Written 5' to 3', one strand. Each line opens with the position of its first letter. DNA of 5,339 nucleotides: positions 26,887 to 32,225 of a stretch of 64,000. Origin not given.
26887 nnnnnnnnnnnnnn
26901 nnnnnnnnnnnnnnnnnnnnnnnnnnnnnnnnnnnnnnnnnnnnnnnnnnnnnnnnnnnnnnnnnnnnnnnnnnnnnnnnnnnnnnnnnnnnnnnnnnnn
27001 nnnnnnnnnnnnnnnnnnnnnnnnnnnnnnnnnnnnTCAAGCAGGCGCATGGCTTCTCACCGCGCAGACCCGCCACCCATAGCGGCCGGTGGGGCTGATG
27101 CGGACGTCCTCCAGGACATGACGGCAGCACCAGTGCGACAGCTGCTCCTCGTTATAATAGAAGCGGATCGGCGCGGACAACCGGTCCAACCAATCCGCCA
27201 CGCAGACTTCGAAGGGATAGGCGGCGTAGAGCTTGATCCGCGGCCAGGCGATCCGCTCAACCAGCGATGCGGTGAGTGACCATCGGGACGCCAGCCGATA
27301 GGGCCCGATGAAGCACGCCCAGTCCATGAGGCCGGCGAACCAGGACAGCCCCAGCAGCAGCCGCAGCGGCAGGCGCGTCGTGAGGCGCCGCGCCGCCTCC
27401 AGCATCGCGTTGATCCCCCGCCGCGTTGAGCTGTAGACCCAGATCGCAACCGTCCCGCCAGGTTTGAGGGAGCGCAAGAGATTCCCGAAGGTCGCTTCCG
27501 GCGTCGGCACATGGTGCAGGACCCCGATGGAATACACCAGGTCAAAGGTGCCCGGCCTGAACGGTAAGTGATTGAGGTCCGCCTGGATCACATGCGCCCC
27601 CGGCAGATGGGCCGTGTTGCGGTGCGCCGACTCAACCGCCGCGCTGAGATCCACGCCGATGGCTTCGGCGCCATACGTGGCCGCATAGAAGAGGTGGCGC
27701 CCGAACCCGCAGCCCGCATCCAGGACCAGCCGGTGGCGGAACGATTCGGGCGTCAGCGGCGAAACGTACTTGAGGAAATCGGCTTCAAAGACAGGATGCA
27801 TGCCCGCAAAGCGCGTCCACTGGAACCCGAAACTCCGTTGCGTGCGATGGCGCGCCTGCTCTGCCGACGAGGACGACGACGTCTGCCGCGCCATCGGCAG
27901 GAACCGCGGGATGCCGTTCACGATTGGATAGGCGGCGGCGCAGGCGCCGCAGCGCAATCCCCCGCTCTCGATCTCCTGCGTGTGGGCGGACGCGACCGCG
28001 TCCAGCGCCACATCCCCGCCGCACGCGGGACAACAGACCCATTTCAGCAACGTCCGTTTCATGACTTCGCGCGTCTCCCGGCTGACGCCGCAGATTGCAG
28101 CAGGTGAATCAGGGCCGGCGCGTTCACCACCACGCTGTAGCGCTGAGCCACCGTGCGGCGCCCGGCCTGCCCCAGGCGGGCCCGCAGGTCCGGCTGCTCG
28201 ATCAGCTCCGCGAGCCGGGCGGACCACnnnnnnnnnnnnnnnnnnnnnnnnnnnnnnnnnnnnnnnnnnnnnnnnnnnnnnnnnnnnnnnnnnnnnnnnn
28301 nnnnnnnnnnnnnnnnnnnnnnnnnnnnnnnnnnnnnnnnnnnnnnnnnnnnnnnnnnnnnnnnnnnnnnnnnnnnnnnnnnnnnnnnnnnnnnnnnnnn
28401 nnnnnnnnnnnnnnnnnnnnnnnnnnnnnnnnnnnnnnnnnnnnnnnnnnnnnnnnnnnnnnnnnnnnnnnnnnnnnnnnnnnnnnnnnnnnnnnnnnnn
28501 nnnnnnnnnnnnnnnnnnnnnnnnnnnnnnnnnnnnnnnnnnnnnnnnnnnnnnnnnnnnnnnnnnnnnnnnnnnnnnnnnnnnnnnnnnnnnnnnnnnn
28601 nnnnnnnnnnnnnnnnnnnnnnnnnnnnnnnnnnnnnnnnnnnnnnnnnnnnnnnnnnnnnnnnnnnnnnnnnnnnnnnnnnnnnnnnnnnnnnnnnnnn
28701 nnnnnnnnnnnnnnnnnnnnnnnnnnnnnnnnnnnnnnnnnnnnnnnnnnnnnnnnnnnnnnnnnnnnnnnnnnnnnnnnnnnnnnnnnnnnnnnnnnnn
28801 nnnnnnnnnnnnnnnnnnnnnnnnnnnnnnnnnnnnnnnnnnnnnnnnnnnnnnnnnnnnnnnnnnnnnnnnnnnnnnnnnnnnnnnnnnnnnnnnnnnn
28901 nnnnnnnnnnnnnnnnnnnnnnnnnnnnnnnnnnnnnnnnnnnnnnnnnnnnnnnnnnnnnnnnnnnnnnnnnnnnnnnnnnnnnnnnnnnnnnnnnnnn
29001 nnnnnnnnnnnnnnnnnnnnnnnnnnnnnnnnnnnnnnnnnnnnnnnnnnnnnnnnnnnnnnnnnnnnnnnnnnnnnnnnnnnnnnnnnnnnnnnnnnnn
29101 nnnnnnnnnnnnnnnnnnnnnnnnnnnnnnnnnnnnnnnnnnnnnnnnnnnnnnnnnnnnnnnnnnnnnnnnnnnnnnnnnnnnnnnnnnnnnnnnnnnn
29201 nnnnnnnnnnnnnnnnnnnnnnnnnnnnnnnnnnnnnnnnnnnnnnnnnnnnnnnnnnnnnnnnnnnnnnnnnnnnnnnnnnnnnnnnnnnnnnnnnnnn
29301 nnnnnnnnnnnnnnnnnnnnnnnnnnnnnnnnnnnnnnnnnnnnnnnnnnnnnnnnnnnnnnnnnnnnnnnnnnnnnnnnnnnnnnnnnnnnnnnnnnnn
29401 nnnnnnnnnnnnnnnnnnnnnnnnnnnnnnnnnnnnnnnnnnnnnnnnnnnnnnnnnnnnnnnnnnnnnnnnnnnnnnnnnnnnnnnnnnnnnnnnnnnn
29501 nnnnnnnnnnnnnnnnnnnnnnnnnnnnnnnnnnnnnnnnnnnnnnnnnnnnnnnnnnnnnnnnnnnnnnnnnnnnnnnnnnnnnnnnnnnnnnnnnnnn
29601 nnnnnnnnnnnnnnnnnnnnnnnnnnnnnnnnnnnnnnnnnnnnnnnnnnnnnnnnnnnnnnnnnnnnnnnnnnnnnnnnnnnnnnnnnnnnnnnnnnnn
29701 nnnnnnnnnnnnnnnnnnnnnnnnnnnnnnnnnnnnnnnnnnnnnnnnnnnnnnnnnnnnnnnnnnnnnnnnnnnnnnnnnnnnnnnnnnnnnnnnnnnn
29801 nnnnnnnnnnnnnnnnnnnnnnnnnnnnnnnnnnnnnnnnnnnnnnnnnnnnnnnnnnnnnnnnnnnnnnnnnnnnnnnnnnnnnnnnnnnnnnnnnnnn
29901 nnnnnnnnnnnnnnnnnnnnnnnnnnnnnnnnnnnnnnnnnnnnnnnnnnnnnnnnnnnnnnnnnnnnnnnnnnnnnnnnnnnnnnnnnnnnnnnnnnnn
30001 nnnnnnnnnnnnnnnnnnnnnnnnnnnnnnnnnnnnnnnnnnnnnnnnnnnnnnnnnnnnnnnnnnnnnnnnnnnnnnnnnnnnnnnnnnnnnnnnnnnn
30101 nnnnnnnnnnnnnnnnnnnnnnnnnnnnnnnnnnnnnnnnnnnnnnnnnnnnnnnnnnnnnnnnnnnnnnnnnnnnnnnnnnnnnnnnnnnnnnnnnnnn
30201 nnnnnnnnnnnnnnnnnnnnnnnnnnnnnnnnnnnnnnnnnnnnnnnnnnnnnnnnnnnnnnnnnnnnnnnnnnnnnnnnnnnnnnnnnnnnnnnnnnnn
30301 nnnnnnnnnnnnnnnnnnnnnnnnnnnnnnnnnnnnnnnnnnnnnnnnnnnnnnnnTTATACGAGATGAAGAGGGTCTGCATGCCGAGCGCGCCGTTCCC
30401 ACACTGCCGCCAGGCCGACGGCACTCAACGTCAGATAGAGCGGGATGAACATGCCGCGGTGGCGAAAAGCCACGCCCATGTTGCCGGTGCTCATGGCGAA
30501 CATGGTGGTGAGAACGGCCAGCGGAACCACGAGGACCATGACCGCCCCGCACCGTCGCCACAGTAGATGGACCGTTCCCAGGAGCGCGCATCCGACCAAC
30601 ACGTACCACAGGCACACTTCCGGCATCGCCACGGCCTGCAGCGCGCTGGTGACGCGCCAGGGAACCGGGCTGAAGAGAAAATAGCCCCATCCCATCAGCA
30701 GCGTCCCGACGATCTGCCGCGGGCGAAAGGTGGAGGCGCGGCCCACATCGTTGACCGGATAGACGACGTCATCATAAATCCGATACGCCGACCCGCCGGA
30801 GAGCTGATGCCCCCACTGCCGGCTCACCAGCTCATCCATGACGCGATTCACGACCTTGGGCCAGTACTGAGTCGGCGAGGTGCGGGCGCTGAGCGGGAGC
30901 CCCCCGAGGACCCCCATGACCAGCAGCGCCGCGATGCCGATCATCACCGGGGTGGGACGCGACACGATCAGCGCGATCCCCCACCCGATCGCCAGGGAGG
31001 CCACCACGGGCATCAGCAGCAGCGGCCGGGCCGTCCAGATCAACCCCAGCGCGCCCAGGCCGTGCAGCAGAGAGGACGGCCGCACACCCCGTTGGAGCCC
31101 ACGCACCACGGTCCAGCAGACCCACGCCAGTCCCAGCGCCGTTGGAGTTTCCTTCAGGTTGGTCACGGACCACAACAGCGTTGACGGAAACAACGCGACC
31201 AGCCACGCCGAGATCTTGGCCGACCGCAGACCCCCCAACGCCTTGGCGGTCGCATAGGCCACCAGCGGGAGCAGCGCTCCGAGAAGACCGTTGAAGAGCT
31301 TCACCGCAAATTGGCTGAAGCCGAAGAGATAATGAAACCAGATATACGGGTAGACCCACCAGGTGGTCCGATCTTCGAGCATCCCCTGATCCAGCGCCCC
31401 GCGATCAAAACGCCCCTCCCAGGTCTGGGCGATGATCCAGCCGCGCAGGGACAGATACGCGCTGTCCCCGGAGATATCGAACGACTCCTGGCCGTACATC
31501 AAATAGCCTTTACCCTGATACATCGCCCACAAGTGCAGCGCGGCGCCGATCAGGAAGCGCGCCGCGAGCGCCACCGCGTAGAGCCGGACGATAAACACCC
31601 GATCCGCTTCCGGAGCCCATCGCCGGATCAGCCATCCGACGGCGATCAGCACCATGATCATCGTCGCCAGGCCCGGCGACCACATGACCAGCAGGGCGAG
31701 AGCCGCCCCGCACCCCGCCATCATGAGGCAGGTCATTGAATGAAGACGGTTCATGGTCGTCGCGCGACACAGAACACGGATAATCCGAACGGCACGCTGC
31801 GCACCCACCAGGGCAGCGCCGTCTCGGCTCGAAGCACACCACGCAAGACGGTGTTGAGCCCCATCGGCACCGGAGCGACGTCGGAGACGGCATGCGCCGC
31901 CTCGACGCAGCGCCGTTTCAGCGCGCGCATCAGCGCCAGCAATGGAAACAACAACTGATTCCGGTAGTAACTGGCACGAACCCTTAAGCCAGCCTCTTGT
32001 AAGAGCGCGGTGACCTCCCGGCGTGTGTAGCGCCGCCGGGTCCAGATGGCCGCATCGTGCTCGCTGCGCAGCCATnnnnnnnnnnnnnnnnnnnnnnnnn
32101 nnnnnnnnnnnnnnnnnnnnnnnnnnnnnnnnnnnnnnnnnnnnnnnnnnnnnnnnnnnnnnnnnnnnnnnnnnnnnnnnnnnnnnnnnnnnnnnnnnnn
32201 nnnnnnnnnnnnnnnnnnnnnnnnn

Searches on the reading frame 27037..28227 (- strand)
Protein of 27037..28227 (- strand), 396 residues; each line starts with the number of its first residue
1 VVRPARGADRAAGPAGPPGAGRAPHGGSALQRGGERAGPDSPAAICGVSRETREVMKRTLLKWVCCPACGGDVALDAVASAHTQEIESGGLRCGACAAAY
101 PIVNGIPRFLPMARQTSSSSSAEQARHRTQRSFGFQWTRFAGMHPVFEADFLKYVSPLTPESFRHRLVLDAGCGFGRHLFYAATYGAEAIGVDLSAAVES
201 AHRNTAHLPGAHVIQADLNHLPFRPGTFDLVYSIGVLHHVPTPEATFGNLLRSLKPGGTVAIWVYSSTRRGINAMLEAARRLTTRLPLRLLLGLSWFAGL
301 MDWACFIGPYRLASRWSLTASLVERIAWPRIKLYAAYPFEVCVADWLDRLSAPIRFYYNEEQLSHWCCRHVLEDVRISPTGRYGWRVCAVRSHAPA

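Call 9: search_protein_families(library=pfam, proteins=[window:27037-28227:-], max_evalue=0.001)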
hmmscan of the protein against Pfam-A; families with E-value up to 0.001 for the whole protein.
window:27037-28227:- (396 aa): 8 families
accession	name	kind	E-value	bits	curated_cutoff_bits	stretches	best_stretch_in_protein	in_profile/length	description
PF08241.18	Methyltransf_11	-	1.6e-22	80.4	21.2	1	169-262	1-95/95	Methyltransferase domain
PF13649.12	Methyltransf_25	-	4.3e-20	72.7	27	1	168-258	1-97/97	Methyltransferase domain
PF08242.18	Methyltransf_12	-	3.7e-16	60.1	30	1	169-259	1-97/98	Methyltransferase domain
PF13847.12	Methyltransf_31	-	1.3e-15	57.7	27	1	168-266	7-113/145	Methyltransferase domain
PF13489.12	Methyltransf_23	-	2.4e-15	57.1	27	1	154-269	12-123/164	Methyltransferase domain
PF08003.17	Methyltransf_9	-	3.5e-08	33.2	23.8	1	163-261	114-216/315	Protein of unknown function (DUF1698)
PF03966.22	Trm112p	-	2.1e-07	31.2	22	1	57-105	1-40/40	Trm112p-like protein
PF02353.26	CMAS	-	1.1e-05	25.3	27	1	168-263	66-165/273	Mycolic acid cyclopropane synthetase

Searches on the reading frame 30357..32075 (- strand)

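Call 9: search_protein_families(library=pfam, proteins=[window:30357-32075:-], max_evalue=0.001)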
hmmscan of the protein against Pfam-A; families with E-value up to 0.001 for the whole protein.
window:30357-32075:- (572 aa): 1 family
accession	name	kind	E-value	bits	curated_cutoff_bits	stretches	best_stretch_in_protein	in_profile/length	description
PF13231.12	PMT_2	-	3.3e-07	31.1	26.1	1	247-386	13-153/160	Dolichyl-phosphate-mannose-protein mannosyltransferase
